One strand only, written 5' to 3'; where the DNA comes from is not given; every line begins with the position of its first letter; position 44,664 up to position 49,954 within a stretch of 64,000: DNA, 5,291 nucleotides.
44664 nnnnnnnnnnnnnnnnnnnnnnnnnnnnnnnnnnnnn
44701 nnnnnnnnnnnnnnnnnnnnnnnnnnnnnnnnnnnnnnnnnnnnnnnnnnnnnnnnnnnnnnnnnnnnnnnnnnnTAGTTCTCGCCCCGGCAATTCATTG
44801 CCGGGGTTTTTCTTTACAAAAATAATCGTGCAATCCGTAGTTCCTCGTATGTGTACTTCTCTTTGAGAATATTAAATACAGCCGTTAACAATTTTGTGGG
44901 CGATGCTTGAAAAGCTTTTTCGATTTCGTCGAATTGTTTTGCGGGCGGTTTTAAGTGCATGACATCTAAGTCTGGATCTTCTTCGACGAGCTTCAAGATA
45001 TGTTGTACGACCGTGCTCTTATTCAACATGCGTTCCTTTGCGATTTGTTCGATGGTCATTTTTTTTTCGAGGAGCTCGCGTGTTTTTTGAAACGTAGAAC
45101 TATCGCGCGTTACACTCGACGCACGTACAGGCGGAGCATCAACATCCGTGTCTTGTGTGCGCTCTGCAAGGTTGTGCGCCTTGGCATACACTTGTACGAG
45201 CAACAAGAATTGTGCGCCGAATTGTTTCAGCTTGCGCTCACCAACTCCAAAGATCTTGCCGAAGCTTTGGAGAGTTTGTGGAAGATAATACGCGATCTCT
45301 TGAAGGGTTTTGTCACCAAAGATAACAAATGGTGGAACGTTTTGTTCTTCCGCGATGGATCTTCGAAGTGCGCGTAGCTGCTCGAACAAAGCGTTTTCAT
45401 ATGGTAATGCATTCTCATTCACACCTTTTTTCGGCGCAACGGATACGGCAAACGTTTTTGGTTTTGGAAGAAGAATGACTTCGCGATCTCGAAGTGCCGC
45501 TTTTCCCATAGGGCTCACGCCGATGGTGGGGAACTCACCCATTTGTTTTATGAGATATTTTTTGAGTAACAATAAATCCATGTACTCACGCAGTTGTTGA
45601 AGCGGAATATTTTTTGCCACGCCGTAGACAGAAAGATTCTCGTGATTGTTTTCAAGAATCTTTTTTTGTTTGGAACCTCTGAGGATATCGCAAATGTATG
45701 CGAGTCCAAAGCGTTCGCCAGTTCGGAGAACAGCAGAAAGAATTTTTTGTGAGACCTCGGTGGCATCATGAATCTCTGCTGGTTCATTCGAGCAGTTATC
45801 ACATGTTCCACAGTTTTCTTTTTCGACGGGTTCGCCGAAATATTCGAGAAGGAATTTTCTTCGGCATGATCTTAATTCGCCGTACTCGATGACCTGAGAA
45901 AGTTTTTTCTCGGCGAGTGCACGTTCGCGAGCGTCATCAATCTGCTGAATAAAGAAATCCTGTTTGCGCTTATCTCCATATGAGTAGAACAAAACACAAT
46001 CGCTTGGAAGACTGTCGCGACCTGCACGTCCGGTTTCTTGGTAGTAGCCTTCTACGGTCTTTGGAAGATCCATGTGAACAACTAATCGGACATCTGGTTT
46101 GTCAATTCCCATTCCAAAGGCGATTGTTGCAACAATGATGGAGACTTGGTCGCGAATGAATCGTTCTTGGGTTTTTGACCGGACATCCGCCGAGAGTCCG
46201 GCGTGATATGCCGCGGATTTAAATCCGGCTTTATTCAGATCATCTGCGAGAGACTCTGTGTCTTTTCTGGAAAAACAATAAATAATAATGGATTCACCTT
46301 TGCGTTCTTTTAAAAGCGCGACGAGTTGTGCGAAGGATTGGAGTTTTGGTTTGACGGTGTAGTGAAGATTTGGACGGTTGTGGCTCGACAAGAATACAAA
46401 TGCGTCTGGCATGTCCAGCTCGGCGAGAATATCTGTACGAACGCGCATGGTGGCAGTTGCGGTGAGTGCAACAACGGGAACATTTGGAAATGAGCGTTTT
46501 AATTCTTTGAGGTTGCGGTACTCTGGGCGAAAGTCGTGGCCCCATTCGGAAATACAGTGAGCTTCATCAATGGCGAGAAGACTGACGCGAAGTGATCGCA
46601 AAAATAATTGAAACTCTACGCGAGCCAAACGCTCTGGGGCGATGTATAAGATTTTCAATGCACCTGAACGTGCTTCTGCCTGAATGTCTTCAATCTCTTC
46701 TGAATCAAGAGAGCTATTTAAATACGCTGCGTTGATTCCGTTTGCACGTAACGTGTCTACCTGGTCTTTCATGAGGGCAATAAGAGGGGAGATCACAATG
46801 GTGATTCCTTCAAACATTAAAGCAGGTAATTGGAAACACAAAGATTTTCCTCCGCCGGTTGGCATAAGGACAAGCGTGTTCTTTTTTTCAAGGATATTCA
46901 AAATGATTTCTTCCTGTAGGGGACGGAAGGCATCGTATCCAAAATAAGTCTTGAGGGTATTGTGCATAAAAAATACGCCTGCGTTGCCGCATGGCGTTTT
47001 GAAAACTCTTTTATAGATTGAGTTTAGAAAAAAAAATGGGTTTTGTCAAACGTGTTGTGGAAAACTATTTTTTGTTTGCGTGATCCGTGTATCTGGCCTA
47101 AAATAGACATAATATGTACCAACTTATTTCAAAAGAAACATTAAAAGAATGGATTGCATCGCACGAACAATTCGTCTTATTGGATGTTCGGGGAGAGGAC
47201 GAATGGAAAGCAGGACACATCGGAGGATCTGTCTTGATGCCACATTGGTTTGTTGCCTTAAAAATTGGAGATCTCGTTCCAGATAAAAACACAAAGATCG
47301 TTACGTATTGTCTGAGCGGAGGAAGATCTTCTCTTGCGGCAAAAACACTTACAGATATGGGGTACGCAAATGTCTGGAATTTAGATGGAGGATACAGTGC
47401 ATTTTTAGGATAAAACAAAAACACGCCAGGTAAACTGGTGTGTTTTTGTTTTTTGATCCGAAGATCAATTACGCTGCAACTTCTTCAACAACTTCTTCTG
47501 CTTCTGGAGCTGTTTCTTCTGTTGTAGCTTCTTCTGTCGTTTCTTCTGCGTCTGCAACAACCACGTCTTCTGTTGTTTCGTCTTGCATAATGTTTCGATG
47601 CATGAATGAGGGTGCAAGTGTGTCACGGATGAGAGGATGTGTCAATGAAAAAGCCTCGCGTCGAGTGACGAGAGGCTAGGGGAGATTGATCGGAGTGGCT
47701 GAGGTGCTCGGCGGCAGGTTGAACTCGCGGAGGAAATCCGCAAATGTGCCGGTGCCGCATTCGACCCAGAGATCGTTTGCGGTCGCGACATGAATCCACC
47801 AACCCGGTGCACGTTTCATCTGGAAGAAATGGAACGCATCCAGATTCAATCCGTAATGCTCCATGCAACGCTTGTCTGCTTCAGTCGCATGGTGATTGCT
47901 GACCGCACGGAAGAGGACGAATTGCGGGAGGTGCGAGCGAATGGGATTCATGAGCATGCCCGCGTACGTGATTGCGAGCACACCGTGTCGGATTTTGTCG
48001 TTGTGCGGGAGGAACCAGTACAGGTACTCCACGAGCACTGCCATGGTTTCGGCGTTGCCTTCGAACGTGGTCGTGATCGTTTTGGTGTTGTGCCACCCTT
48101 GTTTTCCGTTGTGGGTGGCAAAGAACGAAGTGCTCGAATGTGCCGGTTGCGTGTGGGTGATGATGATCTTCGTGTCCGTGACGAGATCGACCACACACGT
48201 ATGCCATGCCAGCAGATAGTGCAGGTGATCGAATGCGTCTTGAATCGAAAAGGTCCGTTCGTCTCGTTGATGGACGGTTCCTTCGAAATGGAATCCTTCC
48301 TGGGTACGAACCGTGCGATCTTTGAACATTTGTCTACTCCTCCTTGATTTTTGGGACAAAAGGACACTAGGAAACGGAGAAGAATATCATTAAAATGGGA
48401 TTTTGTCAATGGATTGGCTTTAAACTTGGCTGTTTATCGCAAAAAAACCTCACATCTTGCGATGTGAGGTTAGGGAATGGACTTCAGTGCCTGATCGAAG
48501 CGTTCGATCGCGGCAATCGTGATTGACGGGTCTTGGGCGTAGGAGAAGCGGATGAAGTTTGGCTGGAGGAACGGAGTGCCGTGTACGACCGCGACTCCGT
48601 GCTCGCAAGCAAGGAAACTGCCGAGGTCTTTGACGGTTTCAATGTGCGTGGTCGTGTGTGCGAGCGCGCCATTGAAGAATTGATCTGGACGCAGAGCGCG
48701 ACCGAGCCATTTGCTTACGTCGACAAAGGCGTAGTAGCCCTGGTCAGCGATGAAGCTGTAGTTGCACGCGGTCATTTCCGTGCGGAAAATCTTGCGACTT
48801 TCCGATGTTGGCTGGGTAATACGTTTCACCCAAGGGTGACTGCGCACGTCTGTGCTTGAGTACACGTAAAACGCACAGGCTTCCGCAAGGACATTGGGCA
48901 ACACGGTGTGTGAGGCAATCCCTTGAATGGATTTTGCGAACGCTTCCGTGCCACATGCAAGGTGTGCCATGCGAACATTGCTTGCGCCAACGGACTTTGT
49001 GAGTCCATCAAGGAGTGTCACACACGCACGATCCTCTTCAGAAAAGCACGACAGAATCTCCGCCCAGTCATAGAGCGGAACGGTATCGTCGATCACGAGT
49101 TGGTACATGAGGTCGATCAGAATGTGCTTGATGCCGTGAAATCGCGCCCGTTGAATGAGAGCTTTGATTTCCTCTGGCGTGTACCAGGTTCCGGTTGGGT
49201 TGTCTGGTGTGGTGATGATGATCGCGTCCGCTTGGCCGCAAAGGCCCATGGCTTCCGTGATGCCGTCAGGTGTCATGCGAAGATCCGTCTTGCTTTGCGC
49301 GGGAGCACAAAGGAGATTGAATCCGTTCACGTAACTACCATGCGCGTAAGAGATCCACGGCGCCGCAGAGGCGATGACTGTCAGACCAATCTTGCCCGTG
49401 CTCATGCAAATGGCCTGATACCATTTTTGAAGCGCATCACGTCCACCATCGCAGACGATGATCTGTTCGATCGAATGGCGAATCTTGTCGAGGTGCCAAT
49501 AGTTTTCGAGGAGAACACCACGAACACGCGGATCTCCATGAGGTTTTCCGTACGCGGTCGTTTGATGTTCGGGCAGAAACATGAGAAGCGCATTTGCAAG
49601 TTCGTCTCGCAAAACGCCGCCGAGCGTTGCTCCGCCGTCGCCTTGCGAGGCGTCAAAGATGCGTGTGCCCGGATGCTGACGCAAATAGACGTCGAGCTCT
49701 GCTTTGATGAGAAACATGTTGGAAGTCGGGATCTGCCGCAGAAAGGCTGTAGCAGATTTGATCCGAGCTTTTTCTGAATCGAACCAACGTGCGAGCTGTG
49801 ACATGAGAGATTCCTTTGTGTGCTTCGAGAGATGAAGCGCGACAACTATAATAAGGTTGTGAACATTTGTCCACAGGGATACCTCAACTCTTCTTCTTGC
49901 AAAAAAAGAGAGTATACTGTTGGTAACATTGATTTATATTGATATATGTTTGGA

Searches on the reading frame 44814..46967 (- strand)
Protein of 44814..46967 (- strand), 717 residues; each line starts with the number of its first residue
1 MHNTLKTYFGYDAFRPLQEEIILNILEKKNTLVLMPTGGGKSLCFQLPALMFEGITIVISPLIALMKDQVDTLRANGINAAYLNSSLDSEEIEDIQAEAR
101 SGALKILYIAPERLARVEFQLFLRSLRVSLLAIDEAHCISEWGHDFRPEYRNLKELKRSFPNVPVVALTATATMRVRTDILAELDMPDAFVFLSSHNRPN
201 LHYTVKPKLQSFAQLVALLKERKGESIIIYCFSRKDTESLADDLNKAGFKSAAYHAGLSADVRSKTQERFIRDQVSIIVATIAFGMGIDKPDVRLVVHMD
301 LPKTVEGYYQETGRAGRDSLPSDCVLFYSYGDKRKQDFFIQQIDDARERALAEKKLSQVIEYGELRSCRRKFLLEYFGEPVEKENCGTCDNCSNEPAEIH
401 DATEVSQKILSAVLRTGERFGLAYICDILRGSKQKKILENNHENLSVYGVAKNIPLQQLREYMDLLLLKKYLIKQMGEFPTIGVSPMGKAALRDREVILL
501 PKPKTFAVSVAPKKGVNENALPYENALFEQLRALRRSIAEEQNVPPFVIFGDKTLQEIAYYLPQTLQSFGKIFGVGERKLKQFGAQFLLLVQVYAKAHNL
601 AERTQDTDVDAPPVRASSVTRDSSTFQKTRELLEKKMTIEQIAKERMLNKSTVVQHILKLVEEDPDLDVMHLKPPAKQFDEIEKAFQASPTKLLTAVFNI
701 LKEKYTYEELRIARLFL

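Call 6: search_protein_families(library=pfam, proteins=[window:44814-46967:-], max_evalue=0.01)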
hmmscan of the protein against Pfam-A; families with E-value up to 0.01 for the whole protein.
window:44814-46967:- (717 aa): 9 families
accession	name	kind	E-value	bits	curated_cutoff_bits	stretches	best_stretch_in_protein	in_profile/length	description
PF00270.35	DEAD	-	1.1e-28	100.5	26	1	15-175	1-162/167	DEAD/DEAH box helicase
PF09382.16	RQC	-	2.3e-28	98.7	23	1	397-504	2-109/114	RQC domain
PF00271.37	Helicase_C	-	3e-25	89.1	23.5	1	212-317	3-108/110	Helicase conserved C-terminal domain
PF00570.28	HRDC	-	3.9e-22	78.4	23.8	1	525-590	2-67/68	HRDC domain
PF14493.12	HTH_40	-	1.8e-19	70.3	27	1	625-714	1-89/89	Helix-turn-helix domain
PF16124.10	RecQ_Zn_bind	-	6.4e-17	62.5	25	1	330-392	1-65/66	RecQ zinc-binding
PF04851.21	ResIII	-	5.4e-07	30.1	22.5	1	14-172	4-162/164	Type III restriction enzyme, res subunit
PF01022.26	HTH_5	-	0.0021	18.4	22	0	632-663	11-42/47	Bacterial regulatory protein, arsR family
PF11408.13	Helicase_Sgs1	-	0.0036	17.8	22.2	1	527-583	8-64/80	Sgs1 RecQ helicase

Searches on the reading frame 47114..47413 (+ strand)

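Call 6: search_protein_families(library=pfam, proteins=[window:47114-47413:+], max_evalue=0.01)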
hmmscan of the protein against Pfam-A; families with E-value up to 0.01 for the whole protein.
window:47114-47413:+ (99 aa): 1 family
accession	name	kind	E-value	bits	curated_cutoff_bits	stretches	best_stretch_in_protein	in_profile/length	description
PF00581.25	Rhodanese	-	2.4e-20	73.3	22.2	1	7-97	2-99/102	Rhodanese-like domain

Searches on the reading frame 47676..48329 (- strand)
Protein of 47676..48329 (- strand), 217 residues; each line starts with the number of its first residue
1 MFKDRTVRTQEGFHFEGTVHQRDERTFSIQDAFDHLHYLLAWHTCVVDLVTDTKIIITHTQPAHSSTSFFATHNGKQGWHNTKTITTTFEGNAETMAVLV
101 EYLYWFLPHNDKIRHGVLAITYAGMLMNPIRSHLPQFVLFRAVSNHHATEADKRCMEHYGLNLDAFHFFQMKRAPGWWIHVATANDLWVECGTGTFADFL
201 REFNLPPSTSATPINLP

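Call 6: search_protein_families(library=pfam, proteins=[window:47676-48329:-], max_evalue=0.01)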
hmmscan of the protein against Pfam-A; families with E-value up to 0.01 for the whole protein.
window:47676-48329:- (217 aa): 0 families

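Call 13: find_encoding_contigs(protein=window:47676-48329:-, flank=10000)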
Protein window:47676-48329:- (217 aa): 1 contig read that carries it; 1 place shown.
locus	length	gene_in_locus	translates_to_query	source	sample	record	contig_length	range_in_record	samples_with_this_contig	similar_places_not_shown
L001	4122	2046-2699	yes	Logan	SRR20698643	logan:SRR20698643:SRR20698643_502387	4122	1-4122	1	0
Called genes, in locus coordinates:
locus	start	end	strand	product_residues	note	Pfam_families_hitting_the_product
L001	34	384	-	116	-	PF00072:Response_reg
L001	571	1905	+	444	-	PF00155:Aminotran_1_2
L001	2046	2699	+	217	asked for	-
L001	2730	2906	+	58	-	-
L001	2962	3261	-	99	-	PF00581:Rhodanese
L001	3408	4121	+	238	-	?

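Call 14: find_homologous_proteins(query=window:47676-48329:-)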
Query window:47676-48329:- (217 aa): 1 proteins with E <= 0.001 among 41 candidates.
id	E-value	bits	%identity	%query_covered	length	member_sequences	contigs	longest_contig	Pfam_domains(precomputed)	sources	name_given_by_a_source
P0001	3.1e-149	513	100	100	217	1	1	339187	-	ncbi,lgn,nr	ncbi:MAG: hypothetical protein NTX72_06250 [Candidatus Uhrbacteria bacterium]|nr:hypothetical protei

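Call 25: search_protein_families(library=phrogs, proteins=[window:47676-48329:-], max_evalue=1)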
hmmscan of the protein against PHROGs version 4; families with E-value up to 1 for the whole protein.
window:47676-48329:- (217 aa): 0 families

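Call 26: search_protein_families(library=padloc, proteins=[window:47676-48329:-], max_evalue=1)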
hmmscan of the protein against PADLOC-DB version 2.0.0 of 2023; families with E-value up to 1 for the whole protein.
window:47676-48329:- (217 aa): 0 families

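Call 27: search_protein_families(library=ncbifam, proteins=[window:47676-48329:-], max_evalue=1)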
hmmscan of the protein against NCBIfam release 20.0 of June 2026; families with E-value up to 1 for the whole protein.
window:47676-48329:- (217 aa): 0 families

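Call 37: predict_structure(protein=window:47676-48329:-)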
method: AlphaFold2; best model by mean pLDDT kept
length: 217 residues; sequences in the alignment: 1
mean_pLDDT: 47.2   pTM: 0.37
mean pLDDT of the five models: 47.2, 47.1, 46.3, 45.1, 38.2
residues with pLDDT >= 90: 0; 70-90: 1; 50-70: 106; < 50: 110
segments of 3 or more residues with pLDDT < 50: 1-31, 67-82, 105-141, 170-174, 182-185, 208-217
pLDDT, mean of each block of 10 residues (from residue 1): 29 33 36 52 52 58 49 35 57 55 49 38 31 39 54 64 56 52 49 62 54 27
secondary structure, 60 per line:
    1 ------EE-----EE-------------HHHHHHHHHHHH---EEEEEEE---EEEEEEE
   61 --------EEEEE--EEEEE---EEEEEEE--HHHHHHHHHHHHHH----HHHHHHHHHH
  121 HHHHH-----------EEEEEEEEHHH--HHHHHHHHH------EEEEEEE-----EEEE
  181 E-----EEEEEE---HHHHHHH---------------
elements in order: H29-40 E44-50 E54-60 E69-73 E76-80 E84-90 H93-106 H111-125 E137-144 H150-158 E165-171 E177-181 E187-192 H196-202

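Call 75: search_dna_similar(query=window:47676-48329:-, collection=phages, mode=protein, max_evalue=0.01, max_rows=10)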
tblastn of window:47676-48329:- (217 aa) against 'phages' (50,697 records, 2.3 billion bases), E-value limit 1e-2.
No match.

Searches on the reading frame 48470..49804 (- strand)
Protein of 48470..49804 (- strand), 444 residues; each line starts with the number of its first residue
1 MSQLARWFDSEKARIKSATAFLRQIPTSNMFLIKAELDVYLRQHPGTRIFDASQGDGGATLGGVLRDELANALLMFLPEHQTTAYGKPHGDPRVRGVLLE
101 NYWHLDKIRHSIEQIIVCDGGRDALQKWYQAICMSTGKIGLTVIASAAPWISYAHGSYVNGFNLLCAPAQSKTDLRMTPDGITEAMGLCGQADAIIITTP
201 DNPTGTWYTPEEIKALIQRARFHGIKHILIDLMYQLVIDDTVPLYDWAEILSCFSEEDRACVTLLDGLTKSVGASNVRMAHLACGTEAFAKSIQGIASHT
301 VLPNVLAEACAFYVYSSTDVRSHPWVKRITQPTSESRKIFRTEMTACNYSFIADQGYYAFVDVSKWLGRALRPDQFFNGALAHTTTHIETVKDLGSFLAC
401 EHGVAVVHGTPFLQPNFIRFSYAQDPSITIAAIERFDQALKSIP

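Call 6: search_protein_families(library=pfam, proteins=[window:48470-49804:-], max_evalue=0.01)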
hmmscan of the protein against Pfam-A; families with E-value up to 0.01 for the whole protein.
window:48470-49804:- (444 aa): 1 family
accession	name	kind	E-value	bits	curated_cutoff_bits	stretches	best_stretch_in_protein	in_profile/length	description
PF00155.27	Aminotran_1_2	-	4e-26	92.5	19.7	1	79-424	32-348/361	Aminotransferase class I and II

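Call 27: search_protein_families(library=ncbifam, proteins=[window:48470-49804:-], max_evalue=1)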
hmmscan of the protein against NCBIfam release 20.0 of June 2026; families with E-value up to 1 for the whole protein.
window:48470-49804:- (444 aa): 45 families (the best 25 are shown)
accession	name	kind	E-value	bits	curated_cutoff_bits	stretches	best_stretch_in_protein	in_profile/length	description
NF041091.1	asp_aminotase_Arch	equivalog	3.5e-19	68.9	550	1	80-439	55-374/376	aspartate aminotransferase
NF041364.1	GntC_guanitoxin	equivalog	1.2e-17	63.9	415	1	79-437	27-354/356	guanitoxin biosynthesis PLP-dependent (S)-gamma-hydroxy-L-arginine cyclodehydratase GntC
NF004769.0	PRK06107.1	equivalog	1.4e-17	63.6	617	1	80-442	61-400/402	aspartate transaminase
NF005732.0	PRK07550.1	equivalog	4.9e-13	48.9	366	1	67-241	48-215/389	aminotransferase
NF005744.0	PRK07568.1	subfamily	1.9e-12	46.7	389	1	80-343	57-304/398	pyridoxal phosphate-dependent aminotransferase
NF004870.0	PRK06225.1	equivalog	1.1e-11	44.1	351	1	67-348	44-298/380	pyridoxal phosphate-dependent aminotransferase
NF004770.0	PRK06108.1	subfamily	1.8e-11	43.5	422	1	82-240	66-218/396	pyridoxal phosphate-dependent aminotransferase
NF005305.0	PRK06836.1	equivalog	2.5e-10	40.2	376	1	50-218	37-197/396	pyridoxal phosphate-dependent aminotransferase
NF006229.0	PRK08361.1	equivalog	5.8e-10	38.7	624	2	83-240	64-214/391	aspartate aminotransferase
NF004621.0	PRK05957.1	equivalog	5.2e-09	35.3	498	1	68-364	44-326/389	pyridoxal phosphate-dependent aminotransferase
TIGR03542.1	DAPAT_plant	equivalog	1.8e-08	33.7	364.7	1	33-282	19-258/402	LL-diaminopimelate aminotransferase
TIGR01265.1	tyr_nico_aTase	subfamily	5e-08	32.3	292.45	1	49-248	33-225/403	tyrosine/nicotianamine family aminotransferase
TIGR01141.1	hisC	equivalog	2.4e-07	30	276.55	1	110-235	70-184/349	histidinol-phosphate transaminase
NF005588.0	PRK07309.1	equivalog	5.1e-07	28.9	576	1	113-294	92-261/391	pyridoxal phosphate-dependent aminotransferase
NF005816.0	PRK07682.1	equivalog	5.4e-07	28.6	620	1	113-297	91-261/390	aminotransferase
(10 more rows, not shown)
